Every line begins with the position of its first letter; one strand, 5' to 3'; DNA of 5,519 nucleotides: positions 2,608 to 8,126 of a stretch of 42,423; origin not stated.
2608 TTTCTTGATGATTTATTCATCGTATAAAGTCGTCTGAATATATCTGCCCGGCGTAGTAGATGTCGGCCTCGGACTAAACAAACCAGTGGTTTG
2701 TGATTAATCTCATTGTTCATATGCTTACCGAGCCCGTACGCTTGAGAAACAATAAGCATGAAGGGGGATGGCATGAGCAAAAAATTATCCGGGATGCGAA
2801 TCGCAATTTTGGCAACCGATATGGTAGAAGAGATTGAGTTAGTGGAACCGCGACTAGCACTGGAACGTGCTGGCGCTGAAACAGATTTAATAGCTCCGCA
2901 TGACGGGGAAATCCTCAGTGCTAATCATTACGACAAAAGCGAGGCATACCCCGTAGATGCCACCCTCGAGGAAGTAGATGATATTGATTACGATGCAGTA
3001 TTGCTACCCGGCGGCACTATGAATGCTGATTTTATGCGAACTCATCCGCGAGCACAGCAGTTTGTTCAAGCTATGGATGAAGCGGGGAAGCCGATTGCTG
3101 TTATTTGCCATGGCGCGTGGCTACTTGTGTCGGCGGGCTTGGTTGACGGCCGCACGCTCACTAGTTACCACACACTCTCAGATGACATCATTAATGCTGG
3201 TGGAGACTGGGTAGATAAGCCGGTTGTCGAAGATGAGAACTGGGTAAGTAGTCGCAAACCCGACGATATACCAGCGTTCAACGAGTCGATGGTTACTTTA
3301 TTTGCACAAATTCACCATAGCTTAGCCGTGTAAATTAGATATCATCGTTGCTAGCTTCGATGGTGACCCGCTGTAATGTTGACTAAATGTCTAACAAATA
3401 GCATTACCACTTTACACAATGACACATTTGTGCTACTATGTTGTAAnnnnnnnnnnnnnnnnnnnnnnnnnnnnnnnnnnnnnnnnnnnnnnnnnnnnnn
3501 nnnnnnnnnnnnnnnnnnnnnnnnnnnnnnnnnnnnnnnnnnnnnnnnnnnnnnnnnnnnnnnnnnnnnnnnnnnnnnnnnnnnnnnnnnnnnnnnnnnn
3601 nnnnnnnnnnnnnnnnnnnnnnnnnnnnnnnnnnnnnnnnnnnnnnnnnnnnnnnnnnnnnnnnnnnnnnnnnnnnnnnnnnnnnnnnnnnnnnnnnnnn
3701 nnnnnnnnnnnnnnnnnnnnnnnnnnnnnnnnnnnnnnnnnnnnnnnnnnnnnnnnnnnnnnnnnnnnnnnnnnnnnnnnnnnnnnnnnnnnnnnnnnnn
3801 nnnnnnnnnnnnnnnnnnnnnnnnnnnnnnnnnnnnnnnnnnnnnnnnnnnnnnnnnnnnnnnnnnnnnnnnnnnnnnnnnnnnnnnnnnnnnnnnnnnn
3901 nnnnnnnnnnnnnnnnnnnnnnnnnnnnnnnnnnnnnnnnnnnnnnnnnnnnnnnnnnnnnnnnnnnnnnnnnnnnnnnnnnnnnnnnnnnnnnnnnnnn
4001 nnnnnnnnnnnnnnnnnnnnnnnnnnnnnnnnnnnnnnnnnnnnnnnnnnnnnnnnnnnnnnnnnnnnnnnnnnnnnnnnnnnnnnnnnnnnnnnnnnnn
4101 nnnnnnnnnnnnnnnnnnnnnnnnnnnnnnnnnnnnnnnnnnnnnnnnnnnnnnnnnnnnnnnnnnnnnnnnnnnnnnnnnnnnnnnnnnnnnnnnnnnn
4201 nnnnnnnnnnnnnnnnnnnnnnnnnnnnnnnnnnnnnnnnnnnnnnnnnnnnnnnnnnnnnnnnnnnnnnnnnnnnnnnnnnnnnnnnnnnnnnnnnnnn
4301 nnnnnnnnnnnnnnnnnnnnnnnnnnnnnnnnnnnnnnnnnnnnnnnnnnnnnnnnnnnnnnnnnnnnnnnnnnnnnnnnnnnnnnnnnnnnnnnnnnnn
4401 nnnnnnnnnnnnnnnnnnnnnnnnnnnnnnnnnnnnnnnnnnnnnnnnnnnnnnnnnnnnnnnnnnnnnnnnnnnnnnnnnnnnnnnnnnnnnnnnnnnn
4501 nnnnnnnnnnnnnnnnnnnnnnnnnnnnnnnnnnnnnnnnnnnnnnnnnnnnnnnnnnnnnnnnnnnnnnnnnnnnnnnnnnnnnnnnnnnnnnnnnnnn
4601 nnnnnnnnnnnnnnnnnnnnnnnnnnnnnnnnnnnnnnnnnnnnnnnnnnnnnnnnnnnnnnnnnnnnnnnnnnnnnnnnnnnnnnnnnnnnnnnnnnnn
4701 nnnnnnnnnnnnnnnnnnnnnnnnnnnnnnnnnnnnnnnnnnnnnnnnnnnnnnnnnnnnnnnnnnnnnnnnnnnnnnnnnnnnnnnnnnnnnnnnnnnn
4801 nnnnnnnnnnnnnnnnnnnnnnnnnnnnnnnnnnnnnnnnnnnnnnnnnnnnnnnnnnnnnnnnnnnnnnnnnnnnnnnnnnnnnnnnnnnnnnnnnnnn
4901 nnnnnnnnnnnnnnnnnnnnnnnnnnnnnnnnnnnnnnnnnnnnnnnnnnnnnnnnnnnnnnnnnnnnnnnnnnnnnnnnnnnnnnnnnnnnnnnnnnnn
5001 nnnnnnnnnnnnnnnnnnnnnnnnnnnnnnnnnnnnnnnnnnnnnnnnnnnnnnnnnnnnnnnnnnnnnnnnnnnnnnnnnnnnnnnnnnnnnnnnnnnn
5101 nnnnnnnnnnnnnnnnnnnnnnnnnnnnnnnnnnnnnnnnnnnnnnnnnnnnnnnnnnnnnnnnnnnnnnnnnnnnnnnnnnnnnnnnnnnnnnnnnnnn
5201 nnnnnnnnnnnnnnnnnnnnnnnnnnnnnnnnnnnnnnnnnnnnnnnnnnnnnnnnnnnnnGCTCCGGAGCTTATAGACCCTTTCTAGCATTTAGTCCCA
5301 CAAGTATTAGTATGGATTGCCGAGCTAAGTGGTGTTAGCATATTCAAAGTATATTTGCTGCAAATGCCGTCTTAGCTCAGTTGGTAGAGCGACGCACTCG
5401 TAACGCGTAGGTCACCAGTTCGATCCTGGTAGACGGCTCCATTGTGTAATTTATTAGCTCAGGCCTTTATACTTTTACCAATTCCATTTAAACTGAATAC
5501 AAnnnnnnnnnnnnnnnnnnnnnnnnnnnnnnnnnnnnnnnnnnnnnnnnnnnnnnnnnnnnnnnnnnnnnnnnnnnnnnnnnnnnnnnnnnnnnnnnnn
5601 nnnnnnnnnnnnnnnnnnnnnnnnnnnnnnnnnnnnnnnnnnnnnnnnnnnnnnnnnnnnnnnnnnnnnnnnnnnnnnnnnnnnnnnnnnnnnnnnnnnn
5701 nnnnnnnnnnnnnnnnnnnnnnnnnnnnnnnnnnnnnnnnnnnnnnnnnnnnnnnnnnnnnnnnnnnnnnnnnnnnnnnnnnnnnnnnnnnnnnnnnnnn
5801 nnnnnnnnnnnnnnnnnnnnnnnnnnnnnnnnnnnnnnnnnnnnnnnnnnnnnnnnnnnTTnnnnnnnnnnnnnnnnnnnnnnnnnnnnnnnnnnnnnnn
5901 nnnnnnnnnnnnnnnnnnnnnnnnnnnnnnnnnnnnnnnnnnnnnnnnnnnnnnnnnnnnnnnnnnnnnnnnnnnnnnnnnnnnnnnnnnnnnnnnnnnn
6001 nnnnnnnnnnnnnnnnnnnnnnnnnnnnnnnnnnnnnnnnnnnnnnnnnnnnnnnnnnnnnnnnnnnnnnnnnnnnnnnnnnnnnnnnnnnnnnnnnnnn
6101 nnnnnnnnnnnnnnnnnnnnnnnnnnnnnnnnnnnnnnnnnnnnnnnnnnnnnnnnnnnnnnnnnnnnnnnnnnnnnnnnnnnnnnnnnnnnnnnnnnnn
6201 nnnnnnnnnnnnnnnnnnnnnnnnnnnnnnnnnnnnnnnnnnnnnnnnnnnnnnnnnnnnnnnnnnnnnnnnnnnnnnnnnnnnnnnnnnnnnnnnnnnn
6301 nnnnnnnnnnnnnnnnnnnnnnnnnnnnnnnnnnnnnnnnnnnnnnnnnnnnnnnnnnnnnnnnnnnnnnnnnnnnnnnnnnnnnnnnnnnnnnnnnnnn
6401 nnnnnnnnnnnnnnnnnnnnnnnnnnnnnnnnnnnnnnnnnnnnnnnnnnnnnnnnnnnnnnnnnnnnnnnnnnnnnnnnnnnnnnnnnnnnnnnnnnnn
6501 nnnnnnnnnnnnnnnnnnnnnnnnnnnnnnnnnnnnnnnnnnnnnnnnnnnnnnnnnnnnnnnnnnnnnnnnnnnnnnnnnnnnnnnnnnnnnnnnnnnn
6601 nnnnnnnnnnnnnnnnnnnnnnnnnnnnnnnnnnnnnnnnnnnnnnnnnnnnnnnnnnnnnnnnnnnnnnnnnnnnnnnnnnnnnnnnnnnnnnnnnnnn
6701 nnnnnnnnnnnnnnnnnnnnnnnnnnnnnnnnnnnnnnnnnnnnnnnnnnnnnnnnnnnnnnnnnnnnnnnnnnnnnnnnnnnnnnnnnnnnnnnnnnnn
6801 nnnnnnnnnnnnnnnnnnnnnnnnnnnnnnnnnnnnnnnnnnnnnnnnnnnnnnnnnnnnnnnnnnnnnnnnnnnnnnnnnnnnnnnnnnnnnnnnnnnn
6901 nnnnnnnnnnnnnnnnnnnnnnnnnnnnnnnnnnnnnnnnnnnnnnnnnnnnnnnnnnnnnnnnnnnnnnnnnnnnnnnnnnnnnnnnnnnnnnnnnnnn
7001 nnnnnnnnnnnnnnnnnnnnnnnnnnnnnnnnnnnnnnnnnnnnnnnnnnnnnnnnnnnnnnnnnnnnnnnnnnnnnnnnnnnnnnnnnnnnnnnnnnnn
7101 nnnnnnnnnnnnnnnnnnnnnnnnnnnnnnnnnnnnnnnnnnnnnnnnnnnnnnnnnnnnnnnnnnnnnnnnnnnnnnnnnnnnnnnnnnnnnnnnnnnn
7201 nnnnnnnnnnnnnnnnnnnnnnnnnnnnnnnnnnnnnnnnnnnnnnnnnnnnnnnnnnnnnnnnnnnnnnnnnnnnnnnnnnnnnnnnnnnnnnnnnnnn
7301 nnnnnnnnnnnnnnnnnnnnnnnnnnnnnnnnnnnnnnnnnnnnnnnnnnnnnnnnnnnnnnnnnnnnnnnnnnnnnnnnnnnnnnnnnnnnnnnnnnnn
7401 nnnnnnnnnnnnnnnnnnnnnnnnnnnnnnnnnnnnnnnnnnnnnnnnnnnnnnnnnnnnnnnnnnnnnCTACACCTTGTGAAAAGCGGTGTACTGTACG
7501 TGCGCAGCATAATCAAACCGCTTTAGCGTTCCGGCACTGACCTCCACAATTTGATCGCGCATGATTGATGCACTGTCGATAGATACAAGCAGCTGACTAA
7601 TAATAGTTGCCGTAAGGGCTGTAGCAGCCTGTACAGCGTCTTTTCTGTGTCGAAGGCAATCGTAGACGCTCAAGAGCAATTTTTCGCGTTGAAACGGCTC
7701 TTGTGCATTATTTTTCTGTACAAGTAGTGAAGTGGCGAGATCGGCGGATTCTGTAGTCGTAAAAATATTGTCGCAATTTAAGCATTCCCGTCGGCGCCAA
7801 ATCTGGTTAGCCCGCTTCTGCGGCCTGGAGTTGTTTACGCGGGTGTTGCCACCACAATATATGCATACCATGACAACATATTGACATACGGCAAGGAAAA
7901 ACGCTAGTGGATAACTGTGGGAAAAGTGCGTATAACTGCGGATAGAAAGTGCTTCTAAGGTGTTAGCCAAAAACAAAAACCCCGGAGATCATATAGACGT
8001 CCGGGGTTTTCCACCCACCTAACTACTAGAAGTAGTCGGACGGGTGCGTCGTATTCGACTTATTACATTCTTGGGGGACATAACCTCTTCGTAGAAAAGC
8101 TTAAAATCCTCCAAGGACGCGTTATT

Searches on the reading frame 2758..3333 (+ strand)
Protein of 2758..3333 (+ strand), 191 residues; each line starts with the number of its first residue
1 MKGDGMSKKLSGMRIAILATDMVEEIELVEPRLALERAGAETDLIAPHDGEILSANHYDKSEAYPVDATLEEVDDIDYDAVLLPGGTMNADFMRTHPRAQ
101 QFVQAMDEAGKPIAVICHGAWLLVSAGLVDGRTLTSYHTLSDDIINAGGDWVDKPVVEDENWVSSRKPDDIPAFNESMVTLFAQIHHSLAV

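Call 74: search_protein_families(library=pfam, proteins=[window:2758-3333:+], max_evalue=0.0001)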
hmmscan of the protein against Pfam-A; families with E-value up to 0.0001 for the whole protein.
window:2758-3333:+ (191 aa): 2 families
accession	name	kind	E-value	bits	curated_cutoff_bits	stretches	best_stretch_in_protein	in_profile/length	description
PF01965.30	DJ-1_PfpI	-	1.7e-47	161.7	26.6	1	13-179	1-163/165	DJ-1/PfpI family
PF18011.7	Catalase_C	-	7.7e-07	29.3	24.6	1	12-128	2-115/150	C-terminal domain found in long catalases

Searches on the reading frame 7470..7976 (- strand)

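Call 74: search_protein_families(library=pfam, proteins=[window:7470-7976:-], max_evalue=0.0001)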
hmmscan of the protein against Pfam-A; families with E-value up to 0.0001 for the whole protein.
window:7470-7976:- (168 aa): 1 family
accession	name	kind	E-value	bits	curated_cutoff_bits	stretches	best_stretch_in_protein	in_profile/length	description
PF22811.2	Zn_ribbon_NrdR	-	5.8e-13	49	27.2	1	36-76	1-42/42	Transcriptional repressor NrdR-like, N-terminal domain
